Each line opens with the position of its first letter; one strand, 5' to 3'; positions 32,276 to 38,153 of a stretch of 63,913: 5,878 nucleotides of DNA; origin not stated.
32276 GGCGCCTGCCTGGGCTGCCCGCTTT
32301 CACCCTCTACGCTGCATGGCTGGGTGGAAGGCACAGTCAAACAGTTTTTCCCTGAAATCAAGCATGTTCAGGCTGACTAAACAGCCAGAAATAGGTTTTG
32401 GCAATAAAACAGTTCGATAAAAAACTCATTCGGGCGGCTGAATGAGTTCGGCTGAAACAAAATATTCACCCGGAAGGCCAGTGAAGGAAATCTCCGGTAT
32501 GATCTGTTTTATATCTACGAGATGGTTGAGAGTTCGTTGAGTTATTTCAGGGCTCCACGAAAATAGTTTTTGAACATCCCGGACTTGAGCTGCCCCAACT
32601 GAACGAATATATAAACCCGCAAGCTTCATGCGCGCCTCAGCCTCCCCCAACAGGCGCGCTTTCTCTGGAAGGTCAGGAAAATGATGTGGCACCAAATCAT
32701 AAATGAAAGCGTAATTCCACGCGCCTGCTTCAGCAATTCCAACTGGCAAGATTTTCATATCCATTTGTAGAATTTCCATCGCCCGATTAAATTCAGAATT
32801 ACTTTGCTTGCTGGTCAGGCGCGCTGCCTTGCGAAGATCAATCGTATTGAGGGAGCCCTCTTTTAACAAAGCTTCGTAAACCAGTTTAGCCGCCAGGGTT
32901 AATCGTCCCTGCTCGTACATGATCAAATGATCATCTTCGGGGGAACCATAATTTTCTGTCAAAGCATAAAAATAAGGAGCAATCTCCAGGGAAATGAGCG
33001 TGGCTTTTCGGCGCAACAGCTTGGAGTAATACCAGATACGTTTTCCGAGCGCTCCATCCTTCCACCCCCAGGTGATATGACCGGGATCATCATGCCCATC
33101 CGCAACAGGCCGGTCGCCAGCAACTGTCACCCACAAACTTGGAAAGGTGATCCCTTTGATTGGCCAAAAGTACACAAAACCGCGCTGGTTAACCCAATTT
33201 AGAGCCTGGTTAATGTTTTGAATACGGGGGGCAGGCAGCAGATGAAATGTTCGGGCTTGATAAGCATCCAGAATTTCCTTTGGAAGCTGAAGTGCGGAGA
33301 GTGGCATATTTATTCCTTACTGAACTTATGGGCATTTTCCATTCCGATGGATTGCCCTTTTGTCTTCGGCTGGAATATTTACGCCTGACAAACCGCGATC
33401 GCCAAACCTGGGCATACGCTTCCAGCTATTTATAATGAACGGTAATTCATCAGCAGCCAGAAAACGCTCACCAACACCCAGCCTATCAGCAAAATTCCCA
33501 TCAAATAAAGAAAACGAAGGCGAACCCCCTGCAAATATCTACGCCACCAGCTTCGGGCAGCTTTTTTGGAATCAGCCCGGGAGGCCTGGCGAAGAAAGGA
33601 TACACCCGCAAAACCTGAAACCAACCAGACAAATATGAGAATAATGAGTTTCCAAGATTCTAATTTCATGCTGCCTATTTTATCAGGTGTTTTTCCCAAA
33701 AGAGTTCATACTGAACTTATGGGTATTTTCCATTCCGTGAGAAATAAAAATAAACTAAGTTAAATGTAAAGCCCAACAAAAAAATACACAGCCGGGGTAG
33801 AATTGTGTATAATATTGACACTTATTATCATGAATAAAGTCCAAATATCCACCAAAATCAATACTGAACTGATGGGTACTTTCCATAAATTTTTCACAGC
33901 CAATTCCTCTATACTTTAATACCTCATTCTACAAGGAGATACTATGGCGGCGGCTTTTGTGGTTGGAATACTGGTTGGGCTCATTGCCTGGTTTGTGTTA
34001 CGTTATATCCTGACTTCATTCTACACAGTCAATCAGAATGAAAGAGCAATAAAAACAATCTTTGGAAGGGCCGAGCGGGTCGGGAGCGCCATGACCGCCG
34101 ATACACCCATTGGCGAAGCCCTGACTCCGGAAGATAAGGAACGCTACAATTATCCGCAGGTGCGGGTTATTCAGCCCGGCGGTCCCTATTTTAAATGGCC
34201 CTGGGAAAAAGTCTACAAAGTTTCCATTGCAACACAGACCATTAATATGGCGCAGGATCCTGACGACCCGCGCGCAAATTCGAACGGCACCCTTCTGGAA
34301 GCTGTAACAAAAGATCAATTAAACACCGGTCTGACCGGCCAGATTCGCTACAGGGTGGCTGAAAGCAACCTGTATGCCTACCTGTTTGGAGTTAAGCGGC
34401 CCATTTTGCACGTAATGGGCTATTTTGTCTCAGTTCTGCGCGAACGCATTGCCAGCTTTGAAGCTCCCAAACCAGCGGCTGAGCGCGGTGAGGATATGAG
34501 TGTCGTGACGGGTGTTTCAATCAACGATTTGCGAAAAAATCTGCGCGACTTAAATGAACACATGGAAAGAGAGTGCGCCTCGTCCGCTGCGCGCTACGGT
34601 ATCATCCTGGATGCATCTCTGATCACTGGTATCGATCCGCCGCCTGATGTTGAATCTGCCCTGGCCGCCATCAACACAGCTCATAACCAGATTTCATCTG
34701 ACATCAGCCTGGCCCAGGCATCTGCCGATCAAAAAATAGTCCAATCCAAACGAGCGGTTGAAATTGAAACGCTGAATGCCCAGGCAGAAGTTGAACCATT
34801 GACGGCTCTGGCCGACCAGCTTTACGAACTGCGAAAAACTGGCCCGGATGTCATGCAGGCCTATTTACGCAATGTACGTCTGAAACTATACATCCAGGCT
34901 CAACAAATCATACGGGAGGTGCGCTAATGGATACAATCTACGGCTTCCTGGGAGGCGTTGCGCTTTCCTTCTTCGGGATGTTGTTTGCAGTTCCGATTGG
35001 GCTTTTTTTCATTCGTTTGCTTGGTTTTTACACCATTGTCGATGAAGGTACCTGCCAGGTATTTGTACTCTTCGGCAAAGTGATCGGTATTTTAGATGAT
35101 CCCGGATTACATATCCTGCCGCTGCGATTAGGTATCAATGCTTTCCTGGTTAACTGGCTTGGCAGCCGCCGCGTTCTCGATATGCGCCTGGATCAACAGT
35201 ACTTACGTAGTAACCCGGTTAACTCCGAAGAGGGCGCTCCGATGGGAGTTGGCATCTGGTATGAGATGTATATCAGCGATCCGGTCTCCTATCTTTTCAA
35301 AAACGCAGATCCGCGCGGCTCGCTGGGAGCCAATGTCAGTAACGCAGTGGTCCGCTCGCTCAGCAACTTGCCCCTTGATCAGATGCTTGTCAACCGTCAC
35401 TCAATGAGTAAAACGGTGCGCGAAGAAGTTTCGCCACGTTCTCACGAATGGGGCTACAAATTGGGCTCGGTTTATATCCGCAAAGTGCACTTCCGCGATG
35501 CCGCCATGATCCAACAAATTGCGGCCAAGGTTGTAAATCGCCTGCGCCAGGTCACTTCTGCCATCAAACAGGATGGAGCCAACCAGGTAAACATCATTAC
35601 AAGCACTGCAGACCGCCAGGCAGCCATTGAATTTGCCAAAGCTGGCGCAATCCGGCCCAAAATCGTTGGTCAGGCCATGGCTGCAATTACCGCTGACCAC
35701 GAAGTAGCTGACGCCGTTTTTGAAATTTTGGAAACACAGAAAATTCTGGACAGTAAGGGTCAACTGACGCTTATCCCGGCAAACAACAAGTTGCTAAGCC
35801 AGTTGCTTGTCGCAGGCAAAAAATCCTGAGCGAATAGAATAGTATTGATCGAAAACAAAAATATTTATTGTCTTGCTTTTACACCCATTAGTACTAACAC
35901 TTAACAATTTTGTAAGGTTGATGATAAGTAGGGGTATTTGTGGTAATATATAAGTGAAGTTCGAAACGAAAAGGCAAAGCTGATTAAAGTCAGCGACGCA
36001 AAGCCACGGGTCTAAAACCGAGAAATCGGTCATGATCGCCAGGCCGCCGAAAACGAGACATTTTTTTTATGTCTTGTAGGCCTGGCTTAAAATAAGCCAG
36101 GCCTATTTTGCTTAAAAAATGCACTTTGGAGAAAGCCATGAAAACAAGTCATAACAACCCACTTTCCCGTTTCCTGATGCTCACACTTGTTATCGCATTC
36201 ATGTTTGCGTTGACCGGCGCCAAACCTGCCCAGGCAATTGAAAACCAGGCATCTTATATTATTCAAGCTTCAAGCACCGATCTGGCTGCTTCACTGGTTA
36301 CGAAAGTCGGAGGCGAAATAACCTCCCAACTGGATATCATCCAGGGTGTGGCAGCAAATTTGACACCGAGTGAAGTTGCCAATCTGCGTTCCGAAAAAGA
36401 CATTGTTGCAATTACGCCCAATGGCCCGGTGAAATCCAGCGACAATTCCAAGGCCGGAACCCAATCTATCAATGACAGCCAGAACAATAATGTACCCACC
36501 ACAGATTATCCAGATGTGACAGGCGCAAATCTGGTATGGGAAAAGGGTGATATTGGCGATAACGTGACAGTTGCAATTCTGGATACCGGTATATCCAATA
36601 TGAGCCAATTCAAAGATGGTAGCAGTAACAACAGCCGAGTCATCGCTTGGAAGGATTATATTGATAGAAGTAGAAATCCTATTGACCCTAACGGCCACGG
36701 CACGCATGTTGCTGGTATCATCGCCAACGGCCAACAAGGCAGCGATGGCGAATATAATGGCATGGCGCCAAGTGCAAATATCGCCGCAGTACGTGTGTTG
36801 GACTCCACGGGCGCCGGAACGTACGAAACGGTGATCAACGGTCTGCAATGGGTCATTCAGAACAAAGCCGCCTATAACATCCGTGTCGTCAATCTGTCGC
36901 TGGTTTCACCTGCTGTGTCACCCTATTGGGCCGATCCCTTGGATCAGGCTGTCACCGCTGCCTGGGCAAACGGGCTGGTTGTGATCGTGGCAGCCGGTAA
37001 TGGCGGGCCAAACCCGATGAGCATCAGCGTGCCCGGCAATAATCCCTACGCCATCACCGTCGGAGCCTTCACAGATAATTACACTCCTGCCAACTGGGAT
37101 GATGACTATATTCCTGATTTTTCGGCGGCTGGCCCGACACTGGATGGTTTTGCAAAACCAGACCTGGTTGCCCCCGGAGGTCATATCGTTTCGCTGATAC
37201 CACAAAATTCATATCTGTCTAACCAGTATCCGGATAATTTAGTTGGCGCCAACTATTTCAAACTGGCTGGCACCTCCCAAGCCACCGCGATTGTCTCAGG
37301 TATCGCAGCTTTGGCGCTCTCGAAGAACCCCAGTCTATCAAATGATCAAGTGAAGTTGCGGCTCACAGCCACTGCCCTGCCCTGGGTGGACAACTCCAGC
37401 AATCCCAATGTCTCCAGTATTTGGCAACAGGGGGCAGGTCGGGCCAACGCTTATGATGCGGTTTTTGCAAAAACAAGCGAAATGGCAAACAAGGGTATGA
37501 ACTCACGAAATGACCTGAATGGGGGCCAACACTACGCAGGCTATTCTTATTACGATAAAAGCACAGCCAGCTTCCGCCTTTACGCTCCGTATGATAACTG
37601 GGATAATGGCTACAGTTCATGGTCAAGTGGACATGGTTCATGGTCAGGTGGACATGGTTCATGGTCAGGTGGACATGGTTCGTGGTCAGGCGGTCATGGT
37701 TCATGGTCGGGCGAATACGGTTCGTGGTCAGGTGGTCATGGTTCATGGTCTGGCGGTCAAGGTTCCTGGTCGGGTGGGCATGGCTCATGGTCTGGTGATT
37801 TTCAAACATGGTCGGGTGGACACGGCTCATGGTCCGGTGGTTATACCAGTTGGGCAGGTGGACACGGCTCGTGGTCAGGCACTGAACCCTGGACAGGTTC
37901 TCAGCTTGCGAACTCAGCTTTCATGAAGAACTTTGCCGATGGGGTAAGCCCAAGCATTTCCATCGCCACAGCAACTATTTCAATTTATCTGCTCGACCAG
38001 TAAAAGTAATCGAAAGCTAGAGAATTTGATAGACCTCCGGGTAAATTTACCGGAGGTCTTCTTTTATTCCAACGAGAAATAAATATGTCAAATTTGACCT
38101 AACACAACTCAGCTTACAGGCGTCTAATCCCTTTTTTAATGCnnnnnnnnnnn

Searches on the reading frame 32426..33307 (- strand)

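Call 6: search_protein_families(library=pfam, proteins=[window:32426-33307:-], max_evalue=0.01)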
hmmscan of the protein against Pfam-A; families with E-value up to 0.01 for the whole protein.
window:32426-33307:- (293 aa): 2 families
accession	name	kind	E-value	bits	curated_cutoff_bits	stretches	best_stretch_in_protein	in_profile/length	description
PF24741.1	AlkZ-rel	-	7.8e-33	114.2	26.5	1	29-249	1-220/221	AlkZ related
PF06224.18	AlkZ-like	-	2.3e-10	41.1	25.9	1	137-269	86-214/329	DNA glycosylase AlkZ-like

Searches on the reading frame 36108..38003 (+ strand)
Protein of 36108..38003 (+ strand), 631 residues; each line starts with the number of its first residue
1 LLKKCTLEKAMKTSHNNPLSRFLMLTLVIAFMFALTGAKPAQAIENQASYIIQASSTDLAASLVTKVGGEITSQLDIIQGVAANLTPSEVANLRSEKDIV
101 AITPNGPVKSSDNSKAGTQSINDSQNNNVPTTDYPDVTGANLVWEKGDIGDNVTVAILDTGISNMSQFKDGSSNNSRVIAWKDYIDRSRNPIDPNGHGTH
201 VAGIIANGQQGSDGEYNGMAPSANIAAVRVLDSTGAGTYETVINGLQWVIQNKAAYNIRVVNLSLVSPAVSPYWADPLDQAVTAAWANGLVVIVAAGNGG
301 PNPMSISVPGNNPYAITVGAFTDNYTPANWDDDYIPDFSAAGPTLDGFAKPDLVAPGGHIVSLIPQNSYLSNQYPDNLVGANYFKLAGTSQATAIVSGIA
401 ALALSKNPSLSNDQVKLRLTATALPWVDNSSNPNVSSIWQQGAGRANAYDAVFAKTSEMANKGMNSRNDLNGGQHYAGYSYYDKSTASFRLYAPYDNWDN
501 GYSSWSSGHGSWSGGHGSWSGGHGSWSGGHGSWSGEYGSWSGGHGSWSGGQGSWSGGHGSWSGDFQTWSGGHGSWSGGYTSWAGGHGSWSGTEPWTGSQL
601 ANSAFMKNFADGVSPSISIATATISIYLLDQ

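Call 17: search_protein_families(library=ncbifam, proteins=[window:36108-38003:+], max_evalue=1e-12)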
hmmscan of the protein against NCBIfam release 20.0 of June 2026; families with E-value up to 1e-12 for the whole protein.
window:36108-38003:+ (631 aa): 2 families
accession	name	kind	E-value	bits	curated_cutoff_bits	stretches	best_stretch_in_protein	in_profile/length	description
TIGR03921.1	T7SS_mycosin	equivalog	1.1e-43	149.7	278.75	1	143-425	6-265/353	type VII secretion-associated serine protease mycosin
NF049966.1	QH_SP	equivalog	7.8e-14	51.5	165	0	155-298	2-124/219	subtilisin-like serine protease QhpE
